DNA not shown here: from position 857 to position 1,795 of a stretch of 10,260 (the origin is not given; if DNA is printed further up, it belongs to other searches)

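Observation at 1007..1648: Terminal protein candidate with ambiguous start: independent TTG start versus +1 frameshift/indel fusion with the upstream ORF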

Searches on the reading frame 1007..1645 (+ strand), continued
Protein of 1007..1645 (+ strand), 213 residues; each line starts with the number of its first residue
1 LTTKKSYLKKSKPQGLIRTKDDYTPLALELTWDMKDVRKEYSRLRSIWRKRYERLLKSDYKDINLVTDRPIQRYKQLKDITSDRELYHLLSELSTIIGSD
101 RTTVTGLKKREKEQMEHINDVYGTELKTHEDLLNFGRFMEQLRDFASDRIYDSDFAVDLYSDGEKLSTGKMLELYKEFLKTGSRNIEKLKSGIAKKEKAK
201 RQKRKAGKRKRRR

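Call 81: fold_search(model_id=the predicted structure, library=pdb)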
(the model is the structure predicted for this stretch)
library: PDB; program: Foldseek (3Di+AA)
matches with E <= 10: 22; with E <= 0.001: 0
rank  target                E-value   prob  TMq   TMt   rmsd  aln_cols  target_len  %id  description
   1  8qhx                  2.4e+00  0.07  0.17  0.19  43.0       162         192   17  280A Vipp1 H1-6 helical tubes in the presence of EPL (released 2024-09-18)
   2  8g0q_C                2.7e+00  0.08  0.21  0.18  19.0       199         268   14  Crystal structure of the yeast Ndc80:Nuf2 head region with a bound Dam1 segment (released 2023-03-29)
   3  5c22_B                2.9e+00  0.02  0.13  0.11  21.6       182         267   20  Crystal structure of Zn-bound HlyD from E. coli (released 2016-02-17)
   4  7pkt_S                3.9e+00  0.02  0.13  0.12  18.5       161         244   16  Large subunit of the Chlamydomonas reinhardtii mitoribosome (released 2022-06-15)
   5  2z0o                  4.2e+00  0.02  0.13  0.09  30.4       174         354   16  Crystal structure of APPL1-BAR-PH domain (released 2008-05-13)
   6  3wyo_B                4.6e+00  0.04  0.15  0.18  12.1       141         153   15  Heterodimeric myoglobin formed by domain swapping (released 2014-11-19)
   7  8w6e_A                4.6e+00  0.04  0.14  0.18  23.7       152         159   14  De novo design of HBC599 binder (released 2024-11-27)
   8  8qau_A                5.4e+00  0.02  0.13  0.11  22.2       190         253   19  Outer kinetochore Ndc80-Dam1 alpha/beta-tubulin complex (released 2024-04-03)
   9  8tul_A                5.4e+00  0.02  0.12  0.09  27.2       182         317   13  Cryo-EM structure of the human MRS2 magnesium channel under Mg2+ condition (released 2023-09-13)
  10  5c5b_D                5.7e+00  0.04  0.16  0.10  29.4       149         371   13  Crystal Structure of Human APPL BAR-PH Heterodimer (released 2016-06-22)
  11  6y0g_SR               5.7e+00  0.03  0.13  0.19  11.3        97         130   12  Structure of human ribosome in classical-PRE state (released 2020-04-15)
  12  6n61_C                6.0e+00  0.05  0.16  0.03  18.7       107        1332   20  Escherichia coli RNA polymerase sigma70-holoenzyme bound to upstream fork promoter DNA and Capistruin (released 2019-01-09)
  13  7v5p_A                6.0e+00  0.03  0.17  0.21  13.8       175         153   14  The dimeric structure of G80A/H81A myoglobin (released 2022-06-29)
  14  6n62_C                7.1e+00  0.02  0.13  0.03  21.0       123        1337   19  Escherichia coli RNA polymerase sigma70-holoenzyme bound to upstream fork promoter DNA (released 2019-01-09)
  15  2a3q_A                8.3e+00  0.03  0.15  0.24  13.0       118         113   15  X-Ray Structure of Protein from Mus Musculus MM.29898 (released 2005-07-19)
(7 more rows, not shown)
